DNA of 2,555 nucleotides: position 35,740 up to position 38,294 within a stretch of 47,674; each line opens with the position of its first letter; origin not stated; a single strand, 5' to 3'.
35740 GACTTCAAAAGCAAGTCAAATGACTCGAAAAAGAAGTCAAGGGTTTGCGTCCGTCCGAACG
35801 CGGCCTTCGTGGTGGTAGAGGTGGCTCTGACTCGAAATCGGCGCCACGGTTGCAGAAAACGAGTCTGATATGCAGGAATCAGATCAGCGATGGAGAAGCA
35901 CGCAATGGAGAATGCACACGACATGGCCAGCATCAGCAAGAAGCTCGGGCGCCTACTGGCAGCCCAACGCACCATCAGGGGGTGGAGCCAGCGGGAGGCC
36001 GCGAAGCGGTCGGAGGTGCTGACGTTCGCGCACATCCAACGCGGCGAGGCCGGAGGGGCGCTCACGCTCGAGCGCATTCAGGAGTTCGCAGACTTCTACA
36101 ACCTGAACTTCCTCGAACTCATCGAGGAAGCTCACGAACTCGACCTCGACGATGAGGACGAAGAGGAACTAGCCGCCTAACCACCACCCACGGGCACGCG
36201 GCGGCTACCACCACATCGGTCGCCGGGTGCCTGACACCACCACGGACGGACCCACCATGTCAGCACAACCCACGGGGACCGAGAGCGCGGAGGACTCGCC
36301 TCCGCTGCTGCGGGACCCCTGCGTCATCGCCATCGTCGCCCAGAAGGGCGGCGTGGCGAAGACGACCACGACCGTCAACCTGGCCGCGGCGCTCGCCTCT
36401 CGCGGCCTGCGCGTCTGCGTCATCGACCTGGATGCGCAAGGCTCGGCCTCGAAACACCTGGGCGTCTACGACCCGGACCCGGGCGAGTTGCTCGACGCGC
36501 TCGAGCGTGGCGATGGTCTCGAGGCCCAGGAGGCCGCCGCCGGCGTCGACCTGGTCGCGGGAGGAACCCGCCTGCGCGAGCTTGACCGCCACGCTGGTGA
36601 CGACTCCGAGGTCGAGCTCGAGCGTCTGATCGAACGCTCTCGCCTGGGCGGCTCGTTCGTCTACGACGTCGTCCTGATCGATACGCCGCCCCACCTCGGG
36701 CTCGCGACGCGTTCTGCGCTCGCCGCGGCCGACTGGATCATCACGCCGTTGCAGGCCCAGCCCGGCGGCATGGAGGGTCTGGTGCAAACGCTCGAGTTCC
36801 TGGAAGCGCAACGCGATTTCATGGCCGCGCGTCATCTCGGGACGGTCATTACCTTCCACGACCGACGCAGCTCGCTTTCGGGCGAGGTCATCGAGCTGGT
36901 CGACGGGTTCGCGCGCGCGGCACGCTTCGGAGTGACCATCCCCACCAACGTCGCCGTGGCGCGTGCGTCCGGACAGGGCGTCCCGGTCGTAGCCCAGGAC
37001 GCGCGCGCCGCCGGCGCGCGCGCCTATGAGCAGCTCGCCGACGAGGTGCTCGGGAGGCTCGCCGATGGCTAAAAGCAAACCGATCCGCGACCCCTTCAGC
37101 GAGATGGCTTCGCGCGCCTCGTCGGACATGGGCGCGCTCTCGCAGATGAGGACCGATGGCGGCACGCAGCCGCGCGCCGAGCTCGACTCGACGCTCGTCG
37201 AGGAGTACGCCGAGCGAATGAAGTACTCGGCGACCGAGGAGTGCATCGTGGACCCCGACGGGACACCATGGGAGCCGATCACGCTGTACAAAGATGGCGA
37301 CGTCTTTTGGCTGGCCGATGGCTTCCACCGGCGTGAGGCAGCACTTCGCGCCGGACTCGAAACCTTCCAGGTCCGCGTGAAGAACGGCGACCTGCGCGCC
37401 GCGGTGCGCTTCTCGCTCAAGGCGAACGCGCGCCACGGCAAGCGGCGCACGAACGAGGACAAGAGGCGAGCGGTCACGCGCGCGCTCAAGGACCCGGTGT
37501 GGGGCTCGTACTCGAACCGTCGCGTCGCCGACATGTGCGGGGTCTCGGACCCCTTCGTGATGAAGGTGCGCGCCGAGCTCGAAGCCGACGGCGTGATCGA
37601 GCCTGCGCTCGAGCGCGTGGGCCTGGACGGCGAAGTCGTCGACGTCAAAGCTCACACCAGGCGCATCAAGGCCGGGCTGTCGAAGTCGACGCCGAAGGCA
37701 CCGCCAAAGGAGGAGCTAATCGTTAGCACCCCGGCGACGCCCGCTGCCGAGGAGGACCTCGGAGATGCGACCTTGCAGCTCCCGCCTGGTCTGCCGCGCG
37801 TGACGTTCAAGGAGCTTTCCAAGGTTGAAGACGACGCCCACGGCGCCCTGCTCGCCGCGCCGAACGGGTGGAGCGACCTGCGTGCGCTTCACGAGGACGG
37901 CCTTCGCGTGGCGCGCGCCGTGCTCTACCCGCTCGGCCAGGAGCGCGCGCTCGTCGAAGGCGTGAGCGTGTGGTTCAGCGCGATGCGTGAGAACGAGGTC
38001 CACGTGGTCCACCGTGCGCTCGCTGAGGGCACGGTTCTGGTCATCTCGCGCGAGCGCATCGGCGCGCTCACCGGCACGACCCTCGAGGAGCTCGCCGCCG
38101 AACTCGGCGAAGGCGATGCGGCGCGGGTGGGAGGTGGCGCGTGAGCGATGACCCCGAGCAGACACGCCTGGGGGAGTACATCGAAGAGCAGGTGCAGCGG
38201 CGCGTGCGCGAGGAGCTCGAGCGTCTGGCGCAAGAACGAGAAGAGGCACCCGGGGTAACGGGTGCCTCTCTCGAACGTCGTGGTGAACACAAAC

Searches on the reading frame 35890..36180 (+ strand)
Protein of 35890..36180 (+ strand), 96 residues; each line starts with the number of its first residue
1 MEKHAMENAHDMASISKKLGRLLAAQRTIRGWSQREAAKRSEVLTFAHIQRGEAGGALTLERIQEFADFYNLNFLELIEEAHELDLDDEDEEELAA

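Call 84: search_protein_families(library=pfam, proteins=[window:35890-36180:+], max_evalue=0.001)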
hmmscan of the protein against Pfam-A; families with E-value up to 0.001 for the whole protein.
window:35890-36180:+ (96 aa): 2 families
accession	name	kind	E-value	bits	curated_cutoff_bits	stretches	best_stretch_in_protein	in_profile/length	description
PF01381.28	HTH_3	-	9.2e-06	26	23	1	24-77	2-55/55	Helix-turn-helix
PF13560.12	HTH_31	-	0.00015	22.4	27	1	19-72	2-56/64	Helix-turn-helix domain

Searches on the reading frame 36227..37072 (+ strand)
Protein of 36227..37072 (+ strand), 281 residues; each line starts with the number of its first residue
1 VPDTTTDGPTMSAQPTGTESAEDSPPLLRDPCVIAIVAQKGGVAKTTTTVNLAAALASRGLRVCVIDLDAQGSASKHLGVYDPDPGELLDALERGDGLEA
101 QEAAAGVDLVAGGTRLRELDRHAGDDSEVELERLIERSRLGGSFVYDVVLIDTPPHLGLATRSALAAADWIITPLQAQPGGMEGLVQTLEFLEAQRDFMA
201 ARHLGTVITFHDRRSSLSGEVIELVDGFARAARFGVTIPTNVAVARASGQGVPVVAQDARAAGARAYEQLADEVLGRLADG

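Call 27: search_protein_families(library=phrogs, proteins=[window:36227-37072:+], max_evalue=0.00001)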
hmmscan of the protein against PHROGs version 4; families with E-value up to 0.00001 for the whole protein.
window:36227-37072:+ (281 aa): 1 family
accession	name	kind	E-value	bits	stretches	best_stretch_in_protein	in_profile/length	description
phrog_164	-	DNA, RNA and nucleotide metabolism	6.6e-51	174.9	1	33-278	226-473/500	ParA-like partition protein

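Call 68: search_dna_similar(collection=plasmids, query=window:36227-37072:+, mode=protein, max_rows=12)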
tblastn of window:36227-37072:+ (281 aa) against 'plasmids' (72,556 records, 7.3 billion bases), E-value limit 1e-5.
Records with a match: 2605; places in all: 2663; records where one place covers at least 80% of the query: 79.
Best place of each record, by identity: <60% 2605.
By first word of the organism name: Enterococcus 414; Acinetobacter 261; Rhizobium 116; Chlamydia 107; Escherichia 90; Staphylococcus 81; Clostridium 78; uncultured 76; Sinorhizobium 68; Vibrio 60; and 298 more.
By predicted mobility (MOB-suite, as given by PLSDB): non-mobilizable 1116; mobilizable 816; conjugative 673.
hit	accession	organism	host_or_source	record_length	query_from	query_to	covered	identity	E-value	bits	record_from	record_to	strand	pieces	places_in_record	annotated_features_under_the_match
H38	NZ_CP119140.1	Neisseria gonorrhoeae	Homo sapiens,whole organism,blood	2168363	33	279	88%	38.4%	3e-13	77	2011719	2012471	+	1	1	none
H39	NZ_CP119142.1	Neisseria gonorrhoeae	Homo sapiens,whole organism,synovial ...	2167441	33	279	88%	38.4%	4e-13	77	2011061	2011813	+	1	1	none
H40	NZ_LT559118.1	Nonomuraea gerenzanensis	-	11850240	8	278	96%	33.0%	4e-8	61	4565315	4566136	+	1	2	none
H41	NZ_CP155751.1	Sphingomonas parapaucimobilis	Chinese cabbage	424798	33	281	89%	35.4%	2e-16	86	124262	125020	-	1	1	ParA family protein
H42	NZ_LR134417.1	Legionella adelaidensis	environmental,Cooling tower water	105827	33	277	87%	35.8%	4e-12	74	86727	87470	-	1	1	ParA family protein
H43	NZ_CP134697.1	Pontibacter sp. G13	single cell,seawater, biofilm of coral ...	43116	28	280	90%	34.2%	1e-13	78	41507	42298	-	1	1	ParA family protein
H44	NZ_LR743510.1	Methylobacterium bullatum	-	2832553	11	255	87%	35.1%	1e-11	72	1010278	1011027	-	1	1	none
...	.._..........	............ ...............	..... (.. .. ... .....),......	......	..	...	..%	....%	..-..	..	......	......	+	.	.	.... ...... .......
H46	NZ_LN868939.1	Nocardia farcinica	not known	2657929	26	255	82%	36.5%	3e-16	86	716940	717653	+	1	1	none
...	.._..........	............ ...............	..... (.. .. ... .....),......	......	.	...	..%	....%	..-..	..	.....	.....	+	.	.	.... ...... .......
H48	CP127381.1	Aerococcus tenax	Homo sapiens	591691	33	255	79%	36.7%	6e-15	82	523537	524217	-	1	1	AAA family ATPase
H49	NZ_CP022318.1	Brachybacterium avium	Vultur gryphus,mono isolate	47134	29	254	80%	36.2%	6e-12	73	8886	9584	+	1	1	ParA family protein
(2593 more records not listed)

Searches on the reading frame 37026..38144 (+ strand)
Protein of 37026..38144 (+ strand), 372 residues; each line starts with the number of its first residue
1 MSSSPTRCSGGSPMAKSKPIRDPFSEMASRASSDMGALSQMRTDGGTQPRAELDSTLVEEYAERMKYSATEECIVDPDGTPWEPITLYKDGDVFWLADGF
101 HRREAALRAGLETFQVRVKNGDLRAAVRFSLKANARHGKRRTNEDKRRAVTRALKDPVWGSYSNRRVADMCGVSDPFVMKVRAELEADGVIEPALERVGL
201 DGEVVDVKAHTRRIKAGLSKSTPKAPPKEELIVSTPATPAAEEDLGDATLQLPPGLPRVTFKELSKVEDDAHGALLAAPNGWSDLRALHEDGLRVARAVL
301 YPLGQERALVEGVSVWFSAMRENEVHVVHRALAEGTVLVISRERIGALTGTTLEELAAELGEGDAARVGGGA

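Call 27: search_protein_families(library=phrogs, proteins=[window:37026-38144:+], max_evalue=0.00001)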
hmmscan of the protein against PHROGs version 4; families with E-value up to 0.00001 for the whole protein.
window:37026-38144:+ (372 aa): 1 family
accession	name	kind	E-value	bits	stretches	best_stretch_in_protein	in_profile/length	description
phrog_1033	-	DNA, RNA and nucleotide metabolism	1.6e-16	62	1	29-191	29-182/334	ParB-like partition protein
